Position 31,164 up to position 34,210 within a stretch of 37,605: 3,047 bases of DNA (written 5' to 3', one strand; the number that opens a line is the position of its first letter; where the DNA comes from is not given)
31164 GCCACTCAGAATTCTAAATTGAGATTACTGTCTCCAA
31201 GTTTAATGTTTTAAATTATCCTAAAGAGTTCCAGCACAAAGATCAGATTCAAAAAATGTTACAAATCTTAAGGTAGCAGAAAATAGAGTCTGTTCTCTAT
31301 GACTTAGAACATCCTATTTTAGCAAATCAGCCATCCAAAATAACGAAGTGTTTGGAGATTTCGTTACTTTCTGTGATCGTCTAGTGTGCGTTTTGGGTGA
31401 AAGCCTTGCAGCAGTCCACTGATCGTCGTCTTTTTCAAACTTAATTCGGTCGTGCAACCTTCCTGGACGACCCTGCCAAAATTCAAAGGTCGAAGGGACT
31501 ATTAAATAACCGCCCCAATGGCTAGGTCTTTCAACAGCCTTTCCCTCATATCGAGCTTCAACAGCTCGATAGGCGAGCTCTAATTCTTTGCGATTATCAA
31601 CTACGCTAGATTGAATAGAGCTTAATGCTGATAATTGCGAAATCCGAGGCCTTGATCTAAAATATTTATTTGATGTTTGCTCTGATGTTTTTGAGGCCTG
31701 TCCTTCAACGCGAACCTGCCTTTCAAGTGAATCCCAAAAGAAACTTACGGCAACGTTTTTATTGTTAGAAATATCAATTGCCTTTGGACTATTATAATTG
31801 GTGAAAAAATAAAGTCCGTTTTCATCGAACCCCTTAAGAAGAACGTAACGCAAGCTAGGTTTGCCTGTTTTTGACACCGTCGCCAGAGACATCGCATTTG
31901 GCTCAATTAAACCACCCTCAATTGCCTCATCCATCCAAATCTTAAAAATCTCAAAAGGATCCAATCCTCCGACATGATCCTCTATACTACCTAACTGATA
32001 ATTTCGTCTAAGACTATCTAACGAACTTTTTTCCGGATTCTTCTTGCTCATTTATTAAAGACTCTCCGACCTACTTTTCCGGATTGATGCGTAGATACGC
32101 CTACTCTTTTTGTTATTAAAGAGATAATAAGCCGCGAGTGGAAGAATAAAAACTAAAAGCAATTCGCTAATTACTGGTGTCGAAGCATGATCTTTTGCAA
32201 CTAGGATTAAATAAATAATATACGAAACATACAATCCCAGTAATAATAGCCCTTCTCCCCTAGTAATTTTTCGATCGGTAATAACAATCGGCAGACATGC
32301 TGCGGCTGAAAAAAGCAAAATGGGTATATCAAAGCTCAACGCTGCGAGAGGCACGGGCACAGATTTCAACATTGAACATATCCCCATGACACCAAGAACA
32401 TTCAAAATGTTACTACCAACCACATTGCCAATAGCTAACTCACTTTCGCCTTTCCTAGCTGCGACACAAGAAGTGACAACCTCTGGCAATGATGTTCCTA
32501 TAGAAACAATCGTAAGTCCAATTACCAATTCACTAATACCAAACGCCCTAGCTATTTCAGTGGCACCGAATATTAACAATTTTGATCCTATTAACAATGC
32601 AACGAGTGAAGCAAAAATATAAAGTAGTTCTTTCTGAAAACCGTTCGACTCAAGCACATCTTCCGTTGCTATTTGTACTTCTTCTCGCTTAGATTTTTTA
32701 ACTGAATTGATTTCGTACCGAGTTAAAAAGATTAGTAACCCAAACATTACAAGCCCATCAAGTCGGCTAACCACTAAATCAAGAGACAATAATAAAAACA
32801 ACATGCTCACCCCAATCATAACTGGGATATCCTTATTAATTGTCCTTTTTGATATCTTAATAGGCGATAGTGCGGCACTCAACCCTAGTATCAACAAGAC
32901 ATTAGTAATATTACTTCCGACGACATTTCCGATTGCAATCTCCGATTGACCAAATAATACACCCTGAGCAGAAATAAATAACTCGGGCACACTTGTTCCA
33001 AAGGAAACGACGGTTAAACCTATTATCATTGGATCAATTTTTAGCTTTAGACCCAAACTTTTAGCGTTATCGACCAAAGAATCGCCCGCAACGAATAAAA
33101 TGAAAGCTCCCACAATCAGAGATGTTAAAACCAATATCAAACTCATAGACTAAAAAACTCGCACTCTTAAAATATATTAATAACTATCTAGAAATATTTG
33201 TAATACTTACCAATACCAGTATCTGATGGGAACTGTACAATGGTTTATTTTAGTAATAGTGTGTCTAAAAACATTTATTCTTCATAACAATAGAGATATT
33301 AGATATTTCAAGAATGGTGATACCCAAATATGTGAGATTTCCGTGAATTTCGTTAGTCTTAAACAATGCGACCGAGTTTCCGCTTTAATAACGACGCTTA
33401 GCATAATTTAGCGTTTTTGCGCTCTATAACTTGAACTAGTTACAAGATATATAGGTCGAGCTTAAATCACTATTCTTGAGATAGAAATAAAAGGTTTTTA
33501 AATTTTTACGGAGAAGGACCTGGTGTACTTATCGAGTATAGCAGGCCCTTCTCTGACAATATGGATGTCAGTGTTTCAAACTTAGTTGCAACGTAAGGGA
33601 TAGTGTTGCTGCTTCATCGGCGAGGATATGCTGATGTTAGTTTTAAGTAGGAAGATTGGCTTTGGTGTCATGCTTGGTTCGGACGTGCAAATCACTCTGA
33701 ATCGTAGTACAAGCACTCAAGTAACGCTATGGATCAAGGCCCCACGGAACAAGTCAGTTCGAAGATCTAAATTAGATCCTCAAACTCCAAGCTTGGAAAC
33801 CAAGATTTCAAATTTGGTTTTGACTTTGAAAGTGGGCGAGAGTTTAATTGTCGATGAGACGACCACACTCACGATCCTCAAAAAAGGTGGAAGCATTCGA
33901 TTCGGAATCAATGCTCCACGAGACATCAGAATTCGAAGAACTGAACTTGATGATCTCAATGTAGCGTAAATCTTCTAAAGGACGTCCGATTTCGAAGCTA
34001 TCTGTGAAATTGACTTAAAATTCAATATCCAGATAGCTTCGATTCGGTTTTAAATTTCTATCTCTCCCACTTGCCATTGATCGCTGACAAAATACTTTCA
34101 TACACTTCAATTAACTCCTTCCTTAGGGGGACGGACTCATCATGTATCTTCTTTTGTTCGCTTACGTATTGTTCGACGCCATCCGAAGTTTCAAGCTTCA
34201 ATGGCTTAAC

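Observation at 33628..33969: Natural single-chain tandem CsrA: two CsrA folds fused in one polypeptide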

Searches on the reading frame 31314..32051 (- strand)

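Call 45: search_protein_families(library=pfam, proteins=[window:31314-32051:-], max_evalue=0.001)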
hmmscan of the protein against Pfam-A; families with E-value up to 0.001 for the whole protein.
window:31314-32051:- (245 aa): 4 families
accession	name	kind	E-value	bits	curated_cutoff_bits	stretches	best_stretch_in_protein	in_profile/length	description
PF01243.27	PNPOx_N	-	3.2e-24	86.1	28.1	1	40-166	1-118/120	Pyridoxamine 5'-phosphate oxidase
PF10590.14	PNP_phzG_C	-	6.4e-20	71.3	27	1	179-219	1-42/42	Pyridoxine 5'-phosphate oxidase C-terminal dimerisation region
PF12766.13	Pyridox_oxase_2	-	5e-09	37.1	26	1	50-120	20-97/100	Pyridoxamine 5'-phosphate oxidase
PF16242.11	Pyrid_ox_like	-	0.00013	21.9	28.8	1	56-127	18-90/149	Pyridoxamine 5'-phosphate oxidase like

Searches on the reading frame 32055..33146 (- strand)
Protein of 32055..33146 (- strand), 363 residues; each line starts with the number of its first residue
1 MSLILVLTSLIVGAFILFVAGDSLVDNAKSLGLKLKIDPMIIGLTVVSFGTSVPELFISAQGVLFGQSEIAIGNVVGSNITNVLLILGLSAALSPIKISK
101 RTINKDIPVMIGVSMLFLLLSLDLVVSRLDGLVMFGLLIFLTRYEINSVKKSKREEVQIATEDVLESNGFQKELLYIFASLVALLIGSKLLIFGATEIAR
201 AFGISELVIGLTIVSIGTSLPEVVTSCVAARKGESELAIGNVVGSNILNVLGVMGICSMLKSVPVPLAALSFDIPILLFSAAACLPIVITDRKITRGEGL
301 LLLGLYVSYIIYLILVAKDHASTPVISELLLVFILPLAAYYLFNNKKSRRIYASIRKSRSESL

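Call 45: search_protein_families(library=pfam, proteins=[window:32055-33146:-], max_evalue=0.001)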
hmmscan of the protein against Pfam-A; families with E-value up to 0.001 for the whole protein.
window:32055-33146:- (363 aa): 1 family
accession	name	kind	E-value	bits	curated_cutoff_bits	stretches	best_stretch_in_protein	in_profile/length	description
PF01699.29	Na_Ca_ex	-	1e-64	217.5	24.9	2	174-314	3-150/151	Sodium/calcium exchanger protein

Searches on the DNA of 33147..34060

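Call 63: search_rna_families(source=window, start=33147, end=34060, threshold=evalue, max_evalue=10)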
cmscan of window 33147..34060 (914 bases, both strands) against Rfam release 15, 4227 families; matches with E-value up to 10: 6.
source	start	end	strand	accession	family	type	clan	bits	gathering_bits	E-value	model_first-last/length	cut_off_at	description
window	33986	34047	-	RF03583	MIR781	Gene; miRNA;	-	27.2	88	0.0098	1-94/94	no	MIR781 microRNA precursor family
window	33987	34048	+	RF03583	MIR781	Gene; miRNA;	-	25.5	88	0.028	1-94/94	no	MIR781 microRNA precursor family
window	33755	33839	+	RF02715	sno_ncR1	Gene; snRNA; snoRNA; HACA-box;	-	19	94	2.6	1-111/111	no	Small nucleolar RNA ncR1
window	33906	33972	-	RF02300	TtnuCD24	Gene; snRNA; snoRNA; CD-box;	-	17.1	75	5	1-58/58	no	Tetrahymena snoRNA TtnuCD24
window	33507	33557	+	RF04156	MIR2670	Gene; miRNA;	-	15.8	117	1.3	1-200/200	no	MIR2670 microRNA precursor family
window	33515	33554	-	RF02851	Ysr283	Gene; antisense;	-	9.1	58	7.4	183-221/253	no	Yersinia sRNA 283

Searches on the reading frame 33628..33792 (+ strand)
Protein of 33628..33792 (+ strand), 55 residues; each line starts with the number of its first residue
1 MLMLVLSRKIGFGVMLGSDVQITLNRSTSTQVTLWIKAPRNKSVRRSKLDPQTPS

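Call 3: search_protein_families(library=pfam, proteins=[window:33628-33792:+], max_evalue=10)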
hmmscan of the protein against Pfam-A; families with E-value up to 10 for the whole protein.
seq(55 aa): 1 family
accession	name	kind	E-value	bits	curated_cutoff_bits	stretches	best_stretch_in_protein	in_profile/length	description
PF02599.21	CsrA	-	2.1e-11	44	27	1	3-49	1-47/53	Global regulator protein family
